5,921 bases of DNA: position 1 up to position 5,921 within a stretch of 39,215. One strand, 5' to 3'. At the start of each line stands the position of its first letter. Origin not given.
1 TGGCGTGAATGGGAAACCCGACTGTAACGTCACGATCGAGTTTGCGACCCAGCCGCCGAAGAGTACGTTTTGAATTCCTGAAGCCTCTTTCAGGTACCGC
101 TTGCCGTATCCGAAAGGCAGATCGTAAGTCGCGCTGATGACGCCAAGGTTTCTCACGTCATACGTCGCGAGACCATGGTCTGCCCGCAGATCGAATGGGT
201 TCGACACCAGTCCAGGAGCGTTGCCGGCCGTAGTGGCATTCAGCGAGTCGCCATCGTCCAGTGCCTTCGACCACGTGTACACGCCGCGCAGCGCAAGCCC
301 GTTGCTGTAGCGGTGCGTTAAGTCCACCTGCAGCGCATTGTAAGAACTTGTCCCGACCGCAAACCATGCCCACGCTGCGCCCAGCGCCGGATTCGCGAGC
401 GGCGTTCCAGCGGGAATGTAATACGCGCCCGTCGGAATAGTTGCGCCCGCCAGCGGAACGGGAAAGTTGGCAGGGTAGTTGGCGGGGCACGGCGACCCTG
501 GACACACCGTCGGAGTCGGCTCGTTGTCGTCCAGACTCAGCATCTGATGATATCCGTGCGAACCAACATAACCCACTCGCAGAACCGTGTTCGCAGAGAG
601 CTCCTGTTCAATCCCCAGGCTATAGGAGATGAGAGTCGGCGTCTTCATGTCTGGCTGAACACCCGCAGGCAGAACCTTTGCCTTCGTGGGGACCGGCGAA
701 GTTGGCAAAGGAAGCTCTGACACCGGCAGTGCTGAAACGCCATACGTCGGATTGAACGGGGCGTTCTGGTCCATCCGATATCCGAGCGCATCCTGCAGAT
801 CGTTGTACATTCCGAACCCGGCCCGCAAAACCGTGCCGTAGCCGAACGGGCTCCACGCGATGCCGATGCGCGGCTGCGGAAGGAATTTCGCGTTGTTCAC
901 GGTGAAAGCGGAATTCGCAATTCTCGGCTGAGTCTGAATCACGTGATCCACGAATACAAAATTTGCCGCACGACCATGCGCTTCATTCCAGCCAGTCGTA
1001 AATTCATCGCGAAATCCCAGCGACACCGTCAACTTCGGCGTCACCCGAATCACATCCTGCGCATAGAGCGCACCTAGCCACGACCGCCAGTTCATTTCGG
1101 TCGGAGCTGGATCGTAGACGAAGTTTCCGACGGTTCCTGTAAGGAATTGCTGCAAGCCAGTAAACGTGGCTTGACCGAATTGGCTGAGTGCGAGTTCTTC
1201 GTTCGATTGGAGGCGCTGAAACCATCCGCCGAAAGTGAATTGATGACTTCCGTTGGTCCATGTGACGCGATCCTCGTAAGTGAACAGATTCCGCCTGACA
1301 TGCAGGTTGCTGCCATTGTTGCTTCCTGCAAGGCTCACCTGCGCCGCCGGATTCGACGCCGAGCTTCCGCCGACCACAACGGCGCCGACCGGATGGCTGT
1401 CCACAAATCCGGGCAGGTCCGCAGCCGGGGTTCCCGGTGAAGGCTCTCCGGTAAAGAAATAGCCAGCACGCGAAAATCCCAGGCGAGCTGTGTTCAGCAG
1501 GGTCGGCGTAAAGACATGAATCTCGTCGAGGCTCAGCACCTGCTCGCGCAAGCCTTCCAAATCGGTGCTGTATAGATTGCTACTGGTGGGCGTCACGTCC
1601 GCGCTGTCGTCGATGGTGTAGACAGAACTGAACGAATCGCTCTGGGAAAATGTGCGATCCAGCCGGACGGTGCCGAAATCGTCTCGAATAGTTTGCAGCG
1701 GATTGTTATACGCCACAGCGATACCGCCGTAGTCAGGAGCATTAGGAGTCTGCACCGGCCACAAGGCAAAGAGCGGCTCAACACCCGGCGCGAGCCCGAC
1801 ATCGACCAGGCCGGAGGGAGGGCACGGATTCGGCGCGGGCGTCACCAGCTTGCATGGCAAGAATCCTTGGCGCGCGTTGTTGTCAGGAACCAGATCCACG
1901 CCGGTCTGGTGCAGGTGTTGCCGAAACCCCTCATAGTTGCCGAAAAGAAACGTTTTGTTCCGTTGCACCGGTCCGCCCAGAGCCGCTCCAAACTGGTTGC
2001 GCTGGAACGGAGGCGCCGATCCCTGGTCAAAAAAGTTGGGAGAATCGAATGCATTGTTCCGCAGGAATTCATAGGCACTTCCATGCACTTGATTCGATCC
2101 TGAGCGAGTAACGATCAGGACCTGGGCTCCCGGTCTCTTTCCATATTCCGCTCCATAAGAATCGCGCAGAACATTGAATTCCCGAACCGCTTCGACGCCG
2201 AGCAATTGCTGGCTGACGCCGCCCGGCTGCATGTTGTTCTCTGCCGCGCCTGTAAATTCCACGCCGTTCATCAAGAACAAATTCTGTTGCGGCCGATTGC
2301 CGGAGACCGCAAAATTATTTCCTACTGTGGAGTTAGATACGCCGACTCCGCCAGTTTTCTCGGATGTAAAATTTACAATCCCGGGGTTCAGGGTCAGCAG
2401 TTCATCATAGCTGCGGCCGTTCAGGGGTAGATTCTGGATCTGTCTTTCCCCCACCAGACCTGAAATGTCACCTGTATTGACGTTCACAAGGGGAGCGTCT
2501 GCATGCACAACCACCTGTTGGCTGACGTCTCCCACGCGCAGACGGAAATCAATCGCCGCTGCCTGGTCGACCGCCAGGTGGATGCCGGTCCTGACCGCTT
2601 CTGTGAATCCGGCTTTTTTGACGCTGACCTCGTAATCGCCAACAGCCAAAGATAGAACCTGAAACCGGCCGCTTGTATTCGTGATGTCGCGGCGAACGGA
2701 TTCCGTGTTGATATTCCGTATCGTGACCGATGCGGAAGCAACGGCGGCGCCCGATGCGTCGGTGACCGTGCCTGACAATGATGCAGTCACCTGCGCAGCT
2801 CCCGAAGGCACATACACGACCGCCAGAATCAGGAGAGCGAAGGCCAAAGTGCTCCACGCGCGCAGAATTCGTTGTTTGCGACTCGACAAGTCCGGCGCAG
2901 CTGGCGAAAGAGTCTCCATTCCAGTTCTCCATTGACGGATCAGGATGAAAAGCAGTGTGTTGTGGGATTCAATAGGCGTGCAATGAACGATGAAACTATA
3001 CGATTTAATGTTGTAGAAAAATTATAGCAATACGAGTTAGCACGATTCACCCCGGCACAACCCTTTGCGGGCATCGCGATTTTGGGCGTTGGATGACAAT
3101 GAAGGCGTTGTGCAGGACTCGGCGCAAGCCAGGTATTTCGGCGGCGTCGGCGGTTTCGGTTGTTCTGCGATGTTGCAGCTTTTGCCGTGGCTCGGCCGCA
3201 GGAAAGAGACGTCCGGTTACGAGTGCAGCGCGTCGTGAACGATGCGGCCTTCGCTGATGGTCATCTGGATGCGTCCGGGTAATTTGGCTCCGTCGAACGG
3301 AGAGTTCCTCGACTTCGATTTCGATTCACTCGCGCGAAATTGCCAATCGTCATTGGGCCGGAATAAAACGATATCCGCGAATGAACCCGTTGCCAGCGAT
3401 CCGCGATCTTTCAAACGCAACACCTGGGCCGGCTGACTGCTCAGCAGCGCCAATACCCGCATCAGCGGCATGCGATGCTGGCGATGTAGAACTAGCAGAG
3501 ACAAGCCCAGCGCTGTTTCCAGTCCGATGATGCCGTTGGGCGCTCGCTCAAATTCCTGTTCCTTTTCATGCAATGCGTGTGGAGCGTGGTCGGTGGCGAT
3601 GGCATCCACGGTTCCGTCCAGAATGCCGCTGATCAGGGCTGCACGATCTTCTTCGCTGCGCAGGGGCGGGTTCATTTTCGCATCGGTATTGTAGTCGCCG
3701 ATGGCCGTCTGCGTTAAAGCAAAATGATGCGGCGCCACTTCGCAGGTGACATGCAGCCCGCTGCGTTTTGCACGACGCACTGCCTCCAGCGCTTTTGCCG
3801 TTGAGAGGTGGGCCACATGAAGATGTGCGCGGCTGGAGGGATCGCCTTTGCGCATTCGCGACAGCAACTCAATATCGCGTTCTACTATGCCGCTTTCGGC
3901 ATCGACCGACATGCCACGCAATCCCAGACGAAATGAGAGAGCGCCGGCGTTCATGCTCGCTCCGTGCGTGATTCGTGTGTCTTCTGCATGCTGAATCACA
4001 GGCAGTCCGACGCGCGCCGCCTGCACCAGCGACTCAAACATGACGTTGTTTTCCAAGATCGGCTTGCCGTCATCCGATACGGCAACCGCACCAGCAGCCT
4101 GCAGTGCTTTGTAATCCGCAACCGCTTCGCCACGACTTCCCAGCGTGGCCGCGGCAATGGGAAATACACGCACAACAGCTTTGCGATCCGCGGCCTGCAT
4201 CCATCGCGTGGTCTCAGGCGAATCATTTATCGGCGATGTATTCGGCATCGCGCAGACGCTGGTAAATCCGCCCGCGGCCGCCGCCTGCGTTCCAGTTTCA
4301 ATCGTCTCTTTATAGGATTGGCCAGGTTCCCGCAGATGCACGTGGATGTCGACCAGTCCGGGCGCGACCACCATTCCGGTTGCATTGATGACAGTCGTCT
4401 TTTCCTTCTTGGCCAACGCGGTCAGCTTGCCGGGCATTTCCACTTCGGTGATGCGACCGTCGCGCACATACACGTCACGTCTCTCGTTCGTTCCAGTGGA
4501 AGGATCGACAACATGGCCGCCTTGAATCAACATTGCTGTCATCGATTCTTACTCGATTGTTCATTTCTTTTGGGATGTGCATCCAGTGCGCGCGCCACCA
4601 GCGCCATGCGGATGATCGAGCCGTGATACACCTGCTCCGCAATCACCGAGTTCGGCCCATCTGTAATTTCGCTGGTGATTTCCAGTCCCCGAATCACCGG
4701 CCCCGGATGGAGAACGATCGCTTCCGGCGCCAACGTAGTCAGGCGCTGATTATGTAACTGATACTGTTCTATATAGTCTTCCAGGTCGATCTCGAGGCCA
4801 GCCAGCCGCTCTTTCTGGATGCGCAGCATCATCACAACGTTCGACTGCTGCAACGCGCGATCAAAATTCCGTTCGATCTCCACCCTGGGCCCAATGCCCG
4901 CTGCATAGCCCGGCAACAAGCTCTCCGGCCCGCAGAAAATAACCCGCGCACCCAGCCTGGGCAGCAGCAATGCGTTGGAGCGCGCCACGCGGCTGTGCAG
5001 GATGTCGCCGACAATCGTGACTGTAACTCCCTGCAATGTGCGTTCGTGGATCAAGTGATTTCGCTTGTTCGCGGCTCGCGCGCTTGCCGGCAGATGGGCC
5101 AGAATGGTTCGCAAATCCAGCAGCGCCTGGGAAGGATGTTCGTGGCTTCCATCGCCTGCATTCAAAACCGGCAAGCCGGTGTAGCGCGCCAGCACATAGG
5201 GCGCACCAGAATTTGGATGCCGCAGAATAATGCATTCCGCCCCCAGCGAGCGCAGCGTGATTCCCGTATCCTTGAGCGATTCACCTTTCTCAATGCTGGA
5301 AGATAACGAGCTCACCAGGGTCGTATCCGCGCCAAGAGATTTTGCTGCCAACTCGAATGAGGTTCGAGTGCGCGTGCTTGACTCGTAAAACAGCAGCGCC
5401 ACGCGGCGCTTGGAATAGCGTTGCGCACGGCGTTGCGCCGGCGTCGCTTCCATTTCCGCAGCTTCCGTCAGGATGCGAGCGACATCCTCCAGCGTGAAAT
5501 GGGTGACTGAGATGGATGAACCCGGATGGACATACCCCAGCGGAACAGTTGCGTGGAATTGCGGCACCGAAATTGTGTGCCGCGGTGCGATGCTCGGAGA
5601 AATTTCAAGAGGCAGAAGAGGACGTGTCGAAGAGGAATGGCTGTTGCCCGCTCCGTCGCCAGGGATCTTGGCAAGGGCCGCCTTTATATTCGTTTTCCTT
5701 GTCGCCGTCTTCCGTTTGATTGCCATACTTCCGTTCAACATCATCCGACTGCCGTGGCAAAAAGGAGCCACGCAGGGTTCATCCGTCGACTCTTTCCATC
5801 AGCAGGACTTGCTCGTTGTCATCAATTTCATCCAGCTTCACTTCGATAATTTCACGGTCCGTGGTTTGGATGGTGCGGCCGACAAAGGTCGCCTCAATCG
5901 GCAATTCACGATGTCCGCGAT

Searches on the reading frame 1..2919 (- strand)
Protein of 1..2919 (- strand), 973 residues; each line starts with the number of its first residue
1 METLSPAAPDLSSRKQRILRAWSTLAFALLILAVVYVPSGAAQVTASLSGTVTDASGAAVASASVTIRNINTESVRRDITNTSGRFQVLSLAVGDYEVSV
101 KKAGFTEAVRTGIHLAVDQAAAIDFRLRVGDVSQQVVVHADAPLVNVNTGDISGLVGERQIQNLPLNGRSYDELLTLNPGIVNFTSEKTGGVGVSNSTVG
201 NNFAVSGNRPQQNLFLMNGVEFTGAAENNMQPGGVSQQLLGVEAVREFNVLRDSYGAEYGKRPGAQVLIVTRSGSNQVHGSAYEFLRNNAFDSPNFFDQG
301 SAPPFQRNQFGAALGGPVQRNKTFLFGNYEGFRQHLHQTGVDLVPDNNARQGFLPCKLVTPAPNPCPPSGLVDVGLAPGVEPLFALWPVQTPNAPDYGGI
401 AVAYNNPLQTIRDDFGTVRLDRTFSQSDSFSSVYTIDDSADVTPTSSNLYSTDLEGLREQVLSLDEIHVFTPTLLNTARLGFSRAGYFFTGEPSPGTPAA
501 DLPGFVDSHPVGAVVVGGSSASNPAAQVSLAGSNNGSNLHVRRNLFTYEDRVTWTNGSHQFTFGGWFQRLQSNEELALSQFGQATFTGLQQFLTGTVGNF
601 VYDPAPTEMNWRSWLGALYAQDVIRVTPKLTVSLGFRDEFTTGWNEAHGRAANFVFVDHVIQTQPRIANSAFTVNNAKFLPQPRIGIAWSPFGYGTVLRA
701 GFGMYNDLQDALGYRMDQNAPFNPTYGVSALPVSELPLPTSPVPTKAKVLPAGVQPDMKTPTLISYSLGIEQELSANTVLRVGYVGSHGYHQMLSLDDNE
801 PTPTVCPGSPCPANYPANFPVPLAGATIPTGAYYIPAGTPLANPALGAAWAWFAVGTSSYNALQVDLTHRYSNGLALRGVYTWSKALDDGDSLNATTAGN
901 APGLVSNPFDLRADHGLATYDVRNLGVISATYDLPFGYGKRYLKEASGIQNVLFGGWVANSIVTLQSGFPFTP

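Call 73: search_protein_families(library=pfam, proteins=[window:1-2919:-], max_evalue=0.0001)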
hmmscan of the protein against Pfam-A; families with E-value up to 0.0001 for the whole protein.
window:1-2919:- (973 aa): 3 families
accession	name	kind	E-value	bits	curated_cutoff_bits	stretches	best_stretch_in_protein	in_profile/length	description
PF25183.1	OMP_b-brl_4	-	3.8e-161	538.8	30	1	270-973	1-715/838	Outer membrane beta barrel domain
PF13620.12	CarboxypepD_reg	-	8.7e-19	68.1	32.3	1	47-128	1-82/82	Carboxypeptidase regulatory-like domain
PF13715.12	CarbopepD_reg_2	-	1.2e-05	25.6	32.2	1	48-138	1-88/88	CarboxypepD_reg-like domain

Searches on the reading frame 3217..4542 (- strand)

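Call 73: search_protein_families(library=pfam, proteins=[window:3217-4542:-], max_evalue=0.0001)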
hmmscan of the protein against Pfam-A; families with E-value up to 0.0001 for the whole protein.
window:3217-4542:- (441 aa): 3 families
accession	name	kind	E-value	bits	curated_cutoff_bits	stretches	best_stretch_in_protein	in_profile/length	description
PF01979.26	Amidohydro_1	-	1e-26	94.5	25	1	58-435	1-345/345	Amidohydrolase family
PF07969.17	Amidohydro_3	-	6.5e-18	65.9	29.7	2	351-436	400-472/472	Amidohydrolase family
PF12890.13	DHOase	-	2.3e-08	34.7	21.2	1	58-215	3-115/142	Dihydro-orotase-like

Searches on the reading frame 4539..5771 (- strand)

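Call 73: search_protein_families(library=pfam, proteins=[window:4539-5771:-], max_evalue=0.0001)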
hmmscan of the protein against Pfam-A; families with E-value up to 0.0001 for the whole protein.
window:4539-5771:- (410 aa): 2 families
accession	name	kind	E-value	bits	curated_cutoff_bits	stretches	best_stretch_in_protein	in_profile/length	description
PF02729.26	OTCace_N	-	6e-38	130.7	29.9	1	87-223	4-146/148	Aspartate/ornithine carbamoyltransferase, carbamoyl-P binding domain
PF00185.30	OTCace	-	7.1e-21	75.3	29.4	1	247-393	1-155/157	Aspartate/ornithine carbamoyltransferase, Asp/Orn binding domain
